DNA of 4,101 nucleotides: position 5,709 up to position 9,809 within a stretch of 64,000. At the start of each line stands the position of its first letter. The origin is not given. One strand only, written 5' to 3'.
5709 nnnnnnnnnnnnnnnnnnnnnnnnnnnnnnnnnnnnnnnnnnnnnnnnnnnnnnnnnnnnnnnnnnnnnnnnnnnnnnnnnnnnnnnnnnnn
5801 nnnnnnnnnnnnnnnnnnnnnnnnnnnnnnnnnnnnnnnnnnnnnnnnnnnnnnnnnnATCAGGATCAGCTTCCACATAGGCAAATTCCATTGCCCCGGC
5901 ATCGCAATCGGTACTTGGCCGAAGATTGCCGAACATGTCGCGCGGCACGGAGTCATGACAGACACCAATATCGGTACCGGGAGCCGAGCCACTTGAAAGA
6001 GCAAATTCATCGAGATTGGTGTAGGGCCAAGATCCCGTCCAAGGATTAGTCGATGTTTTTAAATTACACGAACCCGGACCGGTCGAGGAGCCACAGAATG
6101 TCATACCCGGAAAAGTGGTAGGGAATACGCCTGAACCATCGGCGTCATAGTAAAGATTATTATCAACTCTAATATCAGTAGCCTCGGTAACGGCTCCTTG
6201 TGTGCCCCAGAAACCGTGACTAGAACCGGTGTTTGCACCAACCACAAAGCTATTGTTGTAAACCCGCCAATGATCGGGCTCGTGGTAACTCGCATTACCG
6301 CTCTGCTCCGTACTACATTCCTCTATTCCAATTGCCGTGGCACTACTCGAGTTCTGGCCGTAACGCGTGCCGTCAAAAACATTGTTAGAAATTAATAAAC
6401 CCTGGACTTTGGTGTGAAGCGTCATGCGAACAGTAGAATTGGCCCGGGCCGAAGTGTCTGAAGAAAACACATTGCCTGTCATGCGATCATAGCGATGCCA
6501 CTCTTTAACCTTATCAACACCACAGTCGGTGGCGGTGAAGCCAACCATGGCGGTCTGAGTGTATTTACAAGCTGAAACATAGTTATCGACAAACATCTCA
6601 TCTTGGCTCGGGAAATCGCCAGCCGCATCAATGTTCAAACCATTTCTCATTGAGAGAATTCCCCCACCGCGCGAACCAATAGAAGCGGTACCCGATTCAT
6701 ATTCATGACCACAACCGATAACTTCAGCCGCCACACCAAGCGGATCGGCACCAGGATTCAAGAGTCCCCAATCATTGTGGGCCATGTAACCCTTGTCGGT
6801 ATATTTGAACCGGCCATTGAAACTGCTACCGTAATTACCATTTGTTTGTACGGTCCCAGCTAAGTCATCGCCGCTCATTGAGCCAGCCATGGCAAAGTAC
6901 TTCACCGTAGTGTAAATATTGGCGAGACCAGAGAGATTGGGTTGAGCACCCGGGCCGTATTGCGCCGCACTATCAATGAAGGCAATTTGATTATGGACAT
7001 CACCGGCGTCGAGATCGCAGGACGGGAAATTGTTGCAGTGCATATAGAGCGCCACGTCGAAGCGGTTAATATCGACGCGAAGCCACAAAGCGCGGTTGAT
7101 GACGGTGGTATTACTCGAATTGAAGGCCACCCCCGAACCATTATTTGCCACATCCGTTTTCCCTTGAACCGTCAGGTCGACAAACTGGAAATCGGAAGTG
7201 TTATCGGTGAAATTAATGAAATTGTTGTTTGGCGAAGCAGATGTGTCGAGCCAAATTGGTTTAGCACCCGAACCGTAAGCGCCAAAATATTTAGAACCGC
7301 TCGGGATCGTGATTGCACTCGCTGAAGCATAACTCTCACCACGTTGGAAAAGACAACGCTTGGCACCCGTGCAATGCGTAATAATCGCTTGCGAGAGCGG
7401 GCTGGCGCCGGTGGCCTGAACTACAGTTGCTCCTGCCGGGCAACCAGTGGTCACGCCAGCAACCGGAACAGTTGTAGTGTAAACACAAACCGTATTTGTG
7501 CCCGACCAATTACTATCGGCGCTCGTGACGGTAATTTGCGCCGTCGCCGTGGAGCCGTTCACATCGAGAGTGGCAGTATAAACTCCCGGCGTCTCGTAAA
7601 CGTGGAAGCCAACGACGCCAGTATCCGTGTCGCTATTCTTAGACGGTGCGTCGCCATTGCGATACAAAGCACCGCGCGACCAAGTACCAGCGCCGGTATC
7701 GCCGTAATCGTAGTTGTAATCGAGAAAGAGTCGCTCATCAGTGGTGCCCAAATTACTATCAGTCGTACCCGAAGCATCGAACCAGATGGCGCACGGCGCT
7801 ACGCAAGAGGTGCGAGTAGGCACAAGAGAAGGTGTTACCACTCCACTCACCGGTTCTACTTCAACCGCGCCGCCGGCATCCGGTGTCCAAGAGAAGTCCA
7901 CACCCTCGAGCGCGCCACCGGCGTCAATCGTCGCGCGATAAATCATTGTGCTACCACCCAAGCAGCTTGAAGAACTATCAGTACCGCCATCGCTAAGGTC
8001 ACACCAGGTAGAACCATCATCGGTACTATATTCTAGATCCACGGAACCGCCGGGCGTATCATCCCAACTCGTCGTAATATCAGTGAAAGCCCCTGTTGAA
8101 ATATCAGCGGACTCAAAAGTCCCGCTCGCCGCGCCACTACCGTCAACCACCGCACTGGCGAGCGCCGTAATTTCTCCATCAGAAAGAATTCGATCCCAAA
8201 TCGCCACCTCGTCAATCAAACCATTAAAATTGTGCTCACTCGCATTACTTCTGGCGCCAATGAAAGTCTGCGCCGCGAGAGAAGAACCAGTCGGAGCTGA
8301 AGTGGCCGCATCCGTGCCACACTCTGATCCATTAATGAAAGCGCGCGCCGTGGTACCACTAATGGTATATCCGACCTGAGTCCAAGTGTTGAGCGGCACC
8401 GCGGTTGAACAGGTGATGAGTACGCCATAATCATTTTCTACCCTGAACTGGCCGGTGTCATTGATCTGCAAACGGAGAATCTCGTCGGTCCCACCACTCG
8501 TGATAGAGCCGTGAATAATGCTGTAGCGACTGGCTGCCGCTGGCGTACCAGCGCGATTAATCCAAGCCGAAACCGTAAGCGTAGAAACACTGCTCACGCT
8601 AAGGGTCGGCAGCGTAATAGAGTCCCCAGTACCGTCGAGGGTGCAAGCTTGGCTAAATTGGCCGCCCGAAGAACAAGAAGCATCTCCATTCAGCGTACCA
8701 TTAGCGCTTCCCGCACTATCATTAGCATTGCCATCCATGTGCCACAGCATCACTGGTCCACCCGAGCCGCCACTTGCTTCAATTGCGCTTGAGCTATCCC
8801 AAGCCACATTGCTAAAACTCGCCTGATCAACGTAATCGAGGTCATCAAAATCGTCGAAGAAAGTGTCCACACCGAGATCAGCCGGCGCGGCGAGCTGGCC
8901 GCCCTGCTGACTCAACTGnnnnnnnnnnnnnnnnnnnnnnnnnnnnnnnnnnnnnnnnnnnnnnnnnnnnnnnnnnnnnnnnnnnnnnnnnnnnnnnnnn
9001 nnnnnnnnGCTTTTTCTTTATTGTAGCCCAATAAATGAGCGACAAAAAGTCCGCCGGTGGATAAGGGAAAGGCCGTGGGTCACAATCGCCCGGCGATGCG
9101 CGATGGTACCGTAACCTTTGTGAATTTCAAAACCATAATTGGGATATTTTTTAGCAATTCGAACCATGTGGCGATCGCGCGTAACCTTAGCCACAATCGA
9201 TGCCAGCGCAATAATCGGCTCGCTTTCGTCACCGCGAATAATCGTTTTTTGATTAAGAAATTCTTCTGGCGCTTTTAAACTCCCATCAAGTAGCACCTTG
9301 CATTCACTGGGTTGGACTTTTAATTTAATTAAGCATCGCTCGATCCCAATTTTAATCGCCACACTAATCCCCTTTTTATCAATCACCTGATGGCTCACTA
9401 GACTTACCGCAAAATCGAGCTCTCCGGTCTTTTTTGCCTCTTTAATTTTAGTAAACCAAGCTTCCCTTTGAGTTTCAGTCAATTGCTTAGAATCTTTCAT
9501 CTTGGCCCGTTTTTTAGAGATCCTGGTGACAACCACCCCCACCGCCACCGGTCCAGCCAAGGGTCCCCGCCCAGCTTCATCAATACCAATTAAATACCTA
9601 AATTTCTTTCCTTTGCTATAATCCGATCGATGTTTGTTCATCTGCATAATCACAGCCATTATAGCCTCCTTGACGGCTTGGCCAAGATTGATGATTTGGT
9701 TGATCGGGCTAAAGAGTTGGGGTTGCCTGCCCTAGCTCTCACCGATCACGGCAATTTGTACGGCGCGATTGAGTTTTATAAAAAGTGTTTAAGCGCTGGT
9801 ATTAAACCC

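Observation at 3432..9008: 1858-aa giant surface protein combining lectin, beta-helix, Ig-like, GH-like and peptidoglycan-binding domains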

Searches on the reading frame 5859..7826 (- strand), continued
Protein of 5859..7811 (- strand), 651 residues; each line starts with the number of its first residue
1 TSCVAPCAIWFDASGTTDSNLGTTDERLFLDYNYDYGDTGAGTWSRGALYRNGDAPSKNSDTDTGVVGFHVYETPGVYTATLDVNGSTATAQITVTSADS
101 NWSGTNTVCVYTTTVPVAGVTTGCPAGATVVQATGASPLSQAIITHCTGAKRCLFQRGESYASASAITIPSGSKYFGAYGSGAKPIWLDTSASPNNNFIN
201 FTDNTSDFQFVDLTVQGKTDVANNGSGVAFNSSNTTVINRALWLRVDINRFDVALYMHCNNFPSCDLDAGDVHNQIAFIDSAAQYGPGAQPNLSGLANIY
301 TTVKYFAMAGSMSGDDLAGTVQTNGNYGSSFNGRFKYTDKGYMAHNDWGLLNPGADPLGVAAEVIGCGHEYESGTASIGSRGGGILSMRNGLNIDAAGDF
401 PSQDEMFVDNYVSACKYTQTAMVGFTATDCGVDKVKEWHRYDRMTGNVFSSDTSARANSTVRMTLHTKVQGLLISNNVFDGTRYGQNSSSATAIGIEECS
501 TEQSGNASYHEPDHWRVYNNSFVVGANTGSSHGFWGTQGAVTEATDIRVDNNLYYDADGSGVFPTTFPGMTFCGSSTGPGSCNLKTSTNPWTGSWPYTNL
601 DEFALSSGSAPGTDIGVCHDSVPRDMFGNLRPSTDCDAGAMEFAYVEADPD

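Call 61: fold_search(model_id=the predicted structure, library=viral)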
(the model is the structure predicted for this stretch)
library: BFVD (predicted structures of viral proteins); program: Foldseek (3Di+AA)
matches with E <= 10: 754; with E <= 0.001: 12
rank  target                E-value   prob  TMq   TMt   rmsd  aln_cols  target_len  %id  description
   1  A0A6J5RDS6            1.9e-08  1.00  0.43  0.41   7.4       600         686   14  Right handed beta helix region [uncultured Caudovirales phage]
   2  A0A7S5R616            5.9e-06  1.00  0.28  0.24  17.4       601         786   11  (no name in the UniProt tables at hand)
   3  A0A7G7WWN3            1.3e-05  1.00  0.34  0.36  15.3       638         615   11  (no name in the UniProt tables at hand)
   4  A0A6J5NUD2            1.3e-05  1.00  0.34  0.41  17.1       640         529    9  Right handed beta helix domain-containing protein [uncultured Caudovirales phage]
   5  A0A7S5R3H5            2.5e-05  1.00  0.26  0.22  17.3       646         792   12  Carboxypeptidase regulatory domain-containing protein [Rhizobium phage RHph_N38]
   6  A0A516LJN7            3.3e-05  0.99  0.21  0.22  26.1       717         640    9  (no name in the UniProt tables at hand)
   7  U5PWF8                5.1e-05  1.00  0.20  0.24  32.2       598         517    8  Tailspike protein [Bacillus phage Slash]
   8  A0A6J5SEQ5            3.7e-04  1.00  0.35  0.43  10.9       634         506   12  Uncharacterized protein [uncultured Caudovirales phage]
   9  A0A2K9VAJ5            4.7e-04  1.00  0.36  0.42  14.3       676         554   10  Uncharacterized protein [Klebsiella phage vB_KpnM_KpS110]
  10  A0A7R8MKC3            6.7e-04  0.99  0.24  0.21  11.7       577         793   10  Putative EPS-depolymerase [Klebsiella phage vB_KvM-Eowyn]
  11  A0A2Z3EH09            6.7e-04  0.91  0.22  0.18  22.8       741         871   11  (no name in the UniProt tables at hand)
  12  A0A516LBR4            8.4e-04  1.00  0.21  0.29  12.0       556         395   10  (no name in the UniProt tables at hand)
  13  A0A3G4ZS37            1.8e-03  0.82  0.20  0.18  23.1       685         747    8  Right handed beta helix domain-containing protein [Edafosvirus sp.]
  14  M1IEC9                1.9e-03  0.93  0.26  0.30  12.9       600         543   10  Putative tailspike, beta-helical glycoside [Bacillus phage Finn]
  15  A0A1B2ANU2            1.9e-03  0.60  0.18  0.17  33.8       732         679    9  (no name in the UniProt tables at hand)
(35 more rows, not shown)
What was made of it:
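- It also matches phage beta-helix and EPS-depolymerase proteins (call 61).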

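Call 80: find_encoding_contigs(protein=P0127, flank=8000, max_places=2)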
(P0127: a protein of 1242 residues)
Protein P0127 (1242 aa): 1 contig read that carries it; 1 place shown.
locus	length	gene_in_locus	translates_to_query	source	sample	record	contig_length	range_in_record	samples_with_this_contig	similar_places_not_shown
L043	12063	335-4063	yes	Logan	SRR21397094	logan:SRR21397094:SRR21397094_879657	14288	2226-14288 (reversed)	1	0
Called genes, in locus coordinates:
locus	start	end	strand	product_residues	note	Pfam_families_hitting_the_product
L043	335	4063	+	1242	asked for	PF02018:CBM_4_9 (weak)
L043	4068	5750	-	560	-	-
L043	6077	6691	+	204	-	PF04403:PqiA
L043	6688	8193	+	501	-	PF02470:MlaD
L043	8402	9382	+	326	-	-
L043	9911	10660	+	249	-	PF00702:Hydrolase, PF13419:HAD_2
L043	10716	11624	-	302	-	PF00892:EamA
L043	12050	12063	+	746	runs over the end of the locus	?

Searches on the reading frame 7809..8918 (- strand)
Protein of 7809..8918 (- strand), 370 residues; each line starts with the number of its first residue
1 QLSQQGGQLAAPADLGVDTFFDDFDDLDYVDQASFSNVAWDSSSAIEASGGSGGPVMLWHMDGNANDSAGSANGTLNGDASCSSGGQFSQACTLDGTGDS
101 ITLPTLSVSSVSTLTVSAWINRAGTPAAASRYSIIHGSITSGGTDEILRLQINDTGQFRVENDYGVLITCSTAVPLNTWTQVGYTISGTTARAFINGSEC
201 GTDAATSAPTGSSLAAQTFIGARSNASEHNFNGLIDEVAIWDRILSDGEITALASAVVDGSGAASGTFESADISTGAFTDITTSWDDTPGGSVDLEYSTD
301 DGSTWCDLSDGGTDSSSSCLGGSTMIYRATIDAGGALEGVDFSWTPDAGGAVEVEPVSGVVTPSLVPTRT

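Call 69: search_solved_structures(query=window:7809-8918:-, max_evalue=1, show_alignments=1)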
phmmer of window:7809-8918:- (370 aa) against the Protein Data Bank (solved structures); distinct sequences matched with E-value up to 1: 3.
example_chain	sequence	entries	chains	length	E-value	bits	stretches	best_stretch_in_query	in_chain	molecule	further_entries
4qvs_A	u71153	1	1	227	3.2e-09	40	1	85-256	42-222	S-layer domain-containing protein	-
5hon_A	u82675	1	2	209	0.0023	20.7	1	174-255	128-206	Extracellular arabinanase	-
8sl1_A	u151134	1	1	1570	0.13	15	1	166-285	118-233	Pappalysin-2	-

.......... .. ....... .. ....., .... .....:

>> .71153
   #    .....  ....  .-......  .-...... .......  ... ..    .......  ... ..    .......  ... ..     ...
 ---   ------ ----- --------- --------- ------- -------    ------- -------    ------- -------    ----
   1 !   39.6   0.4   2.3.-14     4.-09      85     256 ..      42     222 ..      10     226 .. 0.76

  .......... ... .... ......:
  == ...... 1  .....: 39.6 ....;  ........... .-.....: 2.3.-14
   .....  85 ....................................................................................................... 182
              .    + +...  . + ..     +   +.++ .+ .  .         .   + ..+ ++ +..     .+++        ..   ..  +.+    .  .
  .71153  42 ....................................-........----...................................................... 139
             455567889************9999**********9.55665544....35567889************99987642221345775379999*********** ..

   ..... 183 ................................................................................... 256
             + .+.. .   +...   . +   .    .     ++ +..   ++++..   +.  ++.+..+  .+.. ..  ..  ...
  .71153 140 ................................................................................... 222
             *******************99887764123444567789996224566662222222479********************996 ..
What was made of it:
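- Checked: PDB 4qvs also matches at E=3e-9 (call 69).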

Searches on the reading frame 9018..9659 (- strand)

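Call 6: search_protein_families(library=pfam, proteins=[window:9018-9659:-], max_evalue=1)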
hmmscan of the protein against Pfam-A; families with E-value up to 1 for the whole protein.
window:9018-9659:- (213 aa): 1 family
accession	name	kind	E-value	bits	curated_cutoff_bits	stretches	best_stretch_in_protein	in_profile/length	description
PF01351.25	RNase_HII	-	1.6e-34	120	25.8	1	24-207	1-198/199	Ribonuclease HII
